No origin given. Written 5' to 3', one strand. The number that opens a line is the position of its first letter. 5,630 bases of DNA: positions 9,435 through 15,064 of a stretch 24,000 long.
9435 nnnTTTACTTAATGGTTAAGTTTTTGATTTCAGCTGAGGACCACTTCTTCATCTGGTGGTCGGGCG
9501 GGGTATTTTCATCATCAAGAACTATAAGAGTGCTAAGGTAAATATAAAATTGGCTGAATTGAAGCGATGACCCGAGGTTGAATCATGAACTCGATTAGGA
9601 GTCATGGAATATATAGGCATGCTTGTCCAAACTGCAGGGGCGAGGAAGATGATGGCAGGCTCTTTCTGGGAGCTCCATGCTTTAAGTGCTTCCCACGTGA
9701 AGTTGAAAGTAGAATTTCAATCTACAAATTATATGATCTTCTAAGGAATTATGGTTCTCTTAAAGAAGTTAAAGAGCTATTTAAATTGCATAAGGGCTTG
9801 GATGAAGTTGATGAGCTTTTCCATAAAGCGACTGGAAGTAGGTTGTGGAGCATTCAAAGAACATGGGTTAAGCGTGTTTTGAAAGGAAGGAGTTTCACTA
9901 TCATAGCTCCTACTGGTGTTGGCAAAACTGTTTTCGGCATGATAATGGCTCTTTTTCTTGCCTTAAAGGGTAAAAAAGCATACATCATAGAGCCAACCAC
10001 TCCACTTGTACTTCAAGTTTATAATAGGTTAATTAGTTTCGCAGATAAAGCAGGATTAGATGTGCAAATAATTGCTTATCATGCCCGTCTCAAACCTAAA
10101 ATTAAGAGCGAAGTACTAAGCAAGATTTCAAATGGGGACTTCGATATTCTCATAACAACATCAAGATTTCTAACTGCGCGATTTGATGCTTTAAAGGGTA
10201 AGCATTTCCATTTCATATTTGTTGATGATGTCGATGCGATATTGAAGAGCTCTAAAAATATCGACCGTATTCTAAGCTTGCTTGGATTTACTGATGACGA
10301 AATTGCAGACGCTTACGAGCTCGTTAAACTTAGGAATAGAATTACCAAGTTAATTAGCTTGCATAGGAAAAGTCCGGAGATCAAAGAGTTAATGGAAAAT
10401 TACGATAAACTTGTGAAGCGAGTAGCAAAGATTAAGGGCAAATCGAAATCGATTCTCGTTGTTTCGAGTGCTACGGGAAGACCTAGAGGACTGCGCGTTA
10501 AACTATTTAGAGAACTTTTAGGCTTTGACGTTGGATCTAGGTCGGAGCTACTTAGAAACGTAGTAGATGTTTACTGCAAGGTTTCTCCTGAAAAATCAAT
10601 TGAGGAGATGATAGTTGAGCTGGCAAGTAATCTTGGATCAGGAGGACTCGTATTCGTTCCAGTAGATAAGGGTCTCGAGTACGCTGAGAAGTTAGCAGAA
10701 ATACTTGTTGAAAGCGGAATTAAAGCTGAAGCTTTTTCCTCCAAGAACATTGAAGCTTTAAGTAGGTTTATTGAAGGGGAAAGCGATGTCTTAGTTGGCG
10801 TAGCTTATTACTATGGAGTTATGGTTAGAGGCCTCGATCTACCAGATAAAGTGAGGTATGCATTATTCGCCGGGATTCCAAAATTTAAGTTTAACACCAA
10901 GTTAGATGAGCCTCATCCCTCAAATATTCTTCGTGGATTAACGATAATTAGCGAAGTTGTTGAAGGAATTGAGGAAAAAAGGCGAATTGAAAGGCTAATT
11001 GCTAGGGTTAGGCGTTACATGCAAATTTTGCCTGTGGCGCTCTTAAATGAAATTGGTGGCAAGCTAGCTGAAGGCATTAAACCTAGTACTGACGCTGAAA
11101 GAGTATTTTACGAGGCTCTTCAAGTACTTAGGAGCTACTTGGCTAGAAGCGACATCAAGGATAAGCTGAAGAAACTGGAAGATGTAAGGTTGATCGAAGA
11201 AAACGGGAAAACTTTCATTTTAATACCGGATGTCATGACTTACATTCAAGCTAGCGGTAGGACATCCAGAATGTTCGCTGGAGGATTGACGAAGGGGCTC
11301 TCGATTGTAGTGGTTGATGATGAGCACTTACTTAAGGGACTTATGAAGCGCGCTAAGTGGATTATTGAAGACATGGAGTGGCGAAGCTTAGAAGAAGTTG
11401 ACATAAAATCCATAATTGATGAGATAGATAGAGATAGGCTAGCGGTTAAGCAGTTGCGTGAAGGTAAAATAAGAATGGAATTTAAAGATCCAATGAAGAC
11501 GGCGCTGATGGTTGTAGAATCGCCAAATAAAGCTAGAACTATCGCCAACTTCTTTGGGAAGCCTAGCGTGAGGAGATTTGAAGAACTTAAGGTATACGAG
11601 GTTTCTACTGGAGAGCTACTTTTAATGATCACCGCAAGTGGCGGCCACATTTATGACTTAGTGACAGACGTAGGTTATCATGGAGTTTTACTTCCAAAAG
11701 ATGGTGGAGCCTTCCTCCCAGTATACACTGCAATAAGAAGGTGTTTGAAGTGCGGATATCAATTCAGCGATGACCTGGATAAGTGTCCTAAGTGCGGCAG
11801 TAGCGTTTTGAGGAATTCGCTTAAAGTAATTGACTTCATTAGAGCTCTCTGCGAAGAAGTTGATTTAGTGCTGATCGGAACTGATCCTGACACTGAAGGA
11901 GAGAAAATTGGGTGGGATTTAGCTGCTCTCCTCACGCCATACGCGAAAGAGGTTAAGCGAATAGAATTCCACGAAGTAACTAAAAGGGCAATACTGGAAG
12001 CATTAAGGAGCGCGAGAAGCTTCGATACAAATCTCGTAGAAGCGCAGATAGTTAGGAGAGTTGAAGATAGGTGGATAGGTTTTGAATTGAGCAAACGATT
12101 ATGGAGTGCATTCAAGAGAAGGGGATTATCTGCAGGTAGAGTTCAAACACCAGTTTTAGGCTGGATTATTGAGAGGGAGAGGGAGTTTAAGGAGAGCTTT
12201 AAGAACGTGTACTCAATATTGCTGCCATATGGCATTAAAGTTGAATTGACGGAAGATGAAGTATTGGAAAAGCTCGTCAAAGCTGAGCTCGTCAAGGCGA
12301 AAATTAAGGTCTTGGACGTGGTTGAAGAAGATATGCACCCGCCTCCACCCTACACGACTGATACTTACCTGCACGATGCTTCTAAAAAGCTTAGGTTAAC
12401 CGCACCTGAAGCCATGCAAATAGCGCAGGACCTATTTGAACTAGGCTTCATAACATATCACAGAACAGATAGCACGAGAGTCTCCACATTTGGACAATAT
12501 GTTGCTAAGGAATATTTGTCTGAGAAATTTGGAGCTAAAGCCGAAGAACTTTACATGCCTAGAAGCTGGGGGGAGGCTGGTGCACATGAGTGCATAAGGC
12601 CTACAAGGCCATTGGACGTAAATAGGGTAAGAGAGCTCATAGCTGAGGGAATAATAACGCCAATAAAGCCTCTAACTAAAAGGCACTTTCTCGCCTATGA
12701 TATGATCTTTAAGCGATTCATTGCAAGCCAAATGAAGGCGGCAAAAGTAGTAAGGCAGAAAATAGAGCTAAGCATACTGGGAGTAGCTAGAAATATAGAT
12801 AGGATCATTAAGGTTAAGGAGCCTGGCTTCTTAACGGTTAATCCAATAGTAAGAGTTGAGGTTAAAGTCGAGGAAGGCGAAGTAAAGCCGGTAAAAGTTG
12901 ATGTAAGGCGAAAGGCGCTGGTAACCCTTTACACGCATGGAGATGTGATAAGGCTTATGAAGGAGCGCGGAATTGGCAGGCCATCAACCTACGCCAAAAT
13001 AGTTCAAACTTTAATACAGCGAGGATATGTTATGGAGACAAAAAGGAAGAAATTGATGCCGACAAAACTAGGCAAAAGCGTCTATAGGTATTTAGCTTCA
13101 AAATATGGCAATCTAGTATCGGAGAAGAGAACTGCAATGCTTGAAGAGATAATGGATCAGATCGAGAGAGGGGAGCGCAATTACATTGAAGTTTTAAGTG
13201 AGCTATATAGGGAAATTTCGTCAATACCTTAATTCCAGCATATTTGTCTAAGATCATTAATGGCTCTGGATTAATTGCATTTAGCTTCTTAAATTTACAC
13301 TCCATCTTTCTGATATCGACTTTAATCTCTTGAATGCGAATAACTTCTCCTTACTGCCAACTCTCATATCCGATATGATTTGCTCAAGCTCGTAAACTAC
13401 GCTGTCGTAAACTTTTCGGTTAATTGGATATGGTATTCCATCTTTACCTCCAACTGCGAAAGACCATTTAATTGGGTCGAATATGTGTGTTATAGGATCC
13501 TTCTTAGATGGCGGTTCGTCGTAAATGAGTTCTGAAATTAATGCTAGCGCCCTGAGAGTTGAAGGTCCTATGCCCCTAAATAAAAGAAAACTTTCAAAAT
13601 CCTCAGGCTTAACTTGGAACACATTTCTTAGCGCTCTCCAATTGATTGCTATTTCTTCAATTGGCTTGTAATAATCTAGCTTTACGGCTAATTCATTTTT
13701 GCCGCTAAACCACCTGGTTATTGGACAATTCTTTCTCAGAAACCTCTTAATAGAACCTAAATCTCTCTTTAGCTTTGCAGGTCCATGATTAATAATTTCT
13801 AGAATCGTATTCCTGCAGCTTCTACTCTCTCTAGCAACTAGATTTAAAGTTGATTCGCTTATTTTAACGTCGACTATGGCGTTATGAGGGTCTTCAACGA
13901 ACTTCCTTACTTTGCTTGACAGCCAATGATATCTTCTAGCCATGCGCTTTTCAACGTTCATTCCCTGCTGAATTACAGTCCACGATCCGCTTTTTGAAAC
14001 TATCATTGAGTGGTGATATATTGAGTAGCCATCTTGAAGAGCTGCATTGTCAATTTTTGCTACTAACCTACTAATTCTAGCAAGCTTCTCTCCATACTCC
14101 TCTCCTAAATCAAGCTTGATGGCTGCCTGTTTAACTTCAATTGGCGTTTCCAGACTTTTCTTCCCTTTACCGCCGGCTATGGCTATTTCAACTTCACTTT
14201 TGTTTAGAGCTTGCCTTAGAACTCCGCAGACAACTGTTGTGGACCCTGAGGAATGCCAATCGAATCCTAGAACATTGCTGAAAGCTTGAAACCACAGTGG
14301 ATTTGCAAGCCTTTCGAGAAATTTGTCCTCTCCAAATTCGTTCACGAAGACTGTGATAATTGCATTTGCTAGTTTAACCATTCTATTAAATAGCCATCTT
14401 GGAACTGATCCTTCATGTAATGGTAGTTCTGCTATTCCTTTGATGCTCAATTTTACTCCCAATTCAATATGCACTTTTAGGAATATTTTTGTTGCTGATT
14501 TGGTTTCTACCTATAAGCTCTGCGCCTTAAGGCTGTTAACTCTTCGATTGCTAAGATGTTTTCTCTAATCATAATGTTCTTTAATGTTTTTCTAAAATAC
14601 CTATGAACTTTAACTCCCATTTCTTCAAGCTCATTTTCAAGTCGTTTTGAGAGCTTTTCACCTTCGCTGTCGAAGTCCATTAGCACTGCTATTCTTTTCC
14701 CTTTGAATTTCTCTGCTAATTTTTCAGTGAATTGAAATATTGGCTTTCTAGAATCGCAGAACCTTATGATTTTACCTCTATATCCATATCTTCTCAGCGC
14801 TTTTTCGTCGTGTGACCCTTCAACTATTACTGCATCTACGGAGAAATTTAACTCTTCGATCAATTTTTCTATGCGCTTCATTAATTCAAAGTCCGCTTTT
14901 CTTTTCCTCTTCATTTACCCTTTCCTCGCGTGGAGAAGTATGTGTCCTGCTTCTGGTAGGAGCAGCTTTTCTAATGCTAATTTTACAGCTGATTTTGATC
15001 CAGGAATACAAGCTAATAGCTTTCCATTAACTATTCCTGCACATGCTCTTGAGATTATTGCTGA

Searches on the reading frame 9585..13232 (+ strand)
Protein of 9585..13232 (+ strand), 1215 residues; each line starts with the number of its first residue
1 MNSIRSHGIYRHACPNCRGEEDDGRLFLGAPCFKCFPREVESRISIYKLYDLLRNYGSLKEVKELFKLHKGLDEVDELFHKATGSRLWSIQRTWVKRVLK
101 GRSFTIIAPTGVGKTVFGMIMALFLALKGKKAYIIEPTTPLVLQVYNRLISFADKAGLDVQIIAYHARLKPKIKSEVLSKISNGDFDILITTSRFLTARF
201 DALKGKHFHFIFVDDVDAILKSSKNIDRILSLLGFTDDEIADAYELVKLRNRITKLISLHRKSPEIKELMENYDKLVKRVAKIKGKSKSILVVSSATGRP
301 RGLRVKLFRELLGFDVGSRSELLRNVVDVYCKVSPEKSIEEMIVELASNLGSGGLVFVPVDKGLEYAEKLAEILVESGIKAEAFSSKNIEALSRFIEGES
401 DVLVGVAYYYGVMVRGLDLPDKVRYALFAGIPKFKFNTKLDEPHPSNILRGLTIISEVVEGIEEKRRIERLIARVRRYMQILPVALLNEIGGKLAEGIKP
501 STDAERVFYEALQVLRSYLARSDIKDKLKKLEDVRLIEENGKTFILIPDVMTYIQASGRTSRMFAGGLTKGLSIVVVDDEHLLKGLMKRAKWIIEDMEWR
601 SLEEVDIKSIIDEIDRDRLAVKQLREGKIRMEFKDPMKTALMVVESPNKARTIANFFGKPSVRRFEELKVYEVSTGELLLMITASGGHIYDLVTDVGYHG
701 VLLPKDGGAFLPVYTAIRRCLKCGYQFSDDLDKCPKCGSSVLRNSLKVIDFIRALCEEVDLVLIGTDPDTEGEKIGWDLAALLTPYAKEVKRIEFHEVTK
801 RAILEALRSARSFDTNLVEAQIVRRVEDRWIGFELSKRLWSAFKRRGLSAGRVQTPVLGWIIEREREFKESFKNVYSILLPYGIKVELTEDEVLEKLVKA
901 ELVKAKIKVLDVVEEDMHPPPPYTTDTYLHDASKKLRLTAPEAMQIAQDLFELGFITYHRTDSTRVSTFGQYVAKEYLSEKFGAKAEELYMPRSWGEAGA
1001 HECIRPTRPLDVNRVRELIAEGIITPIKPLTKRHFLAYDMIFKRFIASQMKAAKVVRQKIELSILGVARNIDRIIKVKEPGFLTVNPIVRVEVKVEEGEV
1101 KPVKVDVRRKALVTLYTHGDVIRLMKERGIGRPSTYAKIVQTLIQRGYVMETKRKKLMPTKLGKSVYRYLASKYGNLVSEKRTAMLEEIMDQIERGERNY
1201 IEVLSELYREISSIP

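Call 63: search_protein_families(library=pfam, proteins=[window:9585-13232:+], max_evalue=0.00001)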
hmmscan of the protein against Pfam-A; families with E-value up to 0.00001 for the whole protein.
window:9585-13232:+ (1215 aa): 5 families
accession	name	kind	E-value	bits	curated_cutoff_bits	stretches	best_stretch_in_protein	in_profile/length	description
PF01131.25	Topoisom_bac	-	1.9e-85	287.8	35.1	1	814-1204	3-410/411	DNA topoisomerase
PF00270.35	DEAD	-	1.6e-17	64.2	26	1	89-233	2-145/167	DEAD/DEAH box helicase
PF01751.28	Toprim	-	3.1e-17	63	23.1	1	641-797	2-95/96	Toprim domain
PF17915.7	zf_Rg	-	8.4e-08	32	25.5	1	8-42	4-38/49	Reverse gyrase zinc finger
PF04851.21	ResIII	-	1.8e-07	31.6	22.5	1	90-216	7-134/164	Type III restriction enzyme, res subunit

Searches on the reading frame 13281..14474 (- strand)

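Call 12: search_protein_families(library=pfam, proteins=[window:13281-14474:-], max_evalue=0.00001)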
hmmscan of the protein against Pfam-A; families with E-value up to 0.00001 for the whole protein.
window:13281-14474:- (397 aa): 1 family
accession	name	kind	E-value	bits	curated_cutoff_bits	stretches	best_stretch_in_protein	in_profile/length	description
PF05559.16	DUF763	-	4.8e-128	427.3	35.5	1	13-351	1-319/319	Protein of unknown function (DUF763)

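Call 65: search_protein_families(library=ncbifam, proteins=[window:13281-14474:-], max_evalue=0.01)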
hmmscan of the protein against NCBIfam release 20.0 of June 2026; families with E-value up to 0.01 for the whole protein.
window:13281-14474:- (397 aa): 0 families

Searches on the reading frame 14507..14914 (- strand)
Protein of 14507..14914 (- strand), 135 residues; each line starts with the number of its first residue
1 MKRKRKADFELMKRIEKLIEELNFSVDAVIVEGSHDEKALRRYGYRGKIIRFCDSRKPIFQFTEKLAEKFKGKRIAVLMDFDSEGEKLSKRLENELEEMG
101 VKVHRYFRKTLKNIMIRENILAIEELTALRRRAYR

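Call 12: search_protein_families(library=pfam, proteins=[window:14507-14914:-], max_evalue=0.00001)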
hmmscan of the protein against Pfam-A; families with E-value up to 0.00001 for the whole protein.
window:14507-14914:- (135 aa): 0 families

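Call 65: search_protein_families(library=ncbifam, proteins=[window:14507-14914:-], max_evalue=0.01)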
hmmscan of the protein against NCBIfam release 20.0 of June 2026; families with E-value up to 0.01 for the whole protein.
window:14507-14914:- (135 aa): 5 families
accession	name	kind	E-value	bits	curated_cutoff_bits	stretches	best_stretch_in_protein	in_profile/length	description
NF003090.0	PRK04017.1-1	equivalog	6.2e-18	64.8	120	1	11-130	5-118/132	hypothetical protein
NF003091.0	PRK04017.1-2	equivalog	1e-12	48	129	1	12-126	18-130/151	hypothetical protein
NF003094.0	PRK04017.1-5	equivalog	2.6e-11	43.7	124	1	10-126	5-119/128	hypothetical protein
NF003093.0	PRK04017.1-4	equivalog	2.1e-10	40.9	160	1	14-128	8-121/138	hypothetical protein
NF003092.0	PRK04017.1-3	equivalog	5.4e-10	39.4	193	1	11-130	7-115/125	hypothetical protein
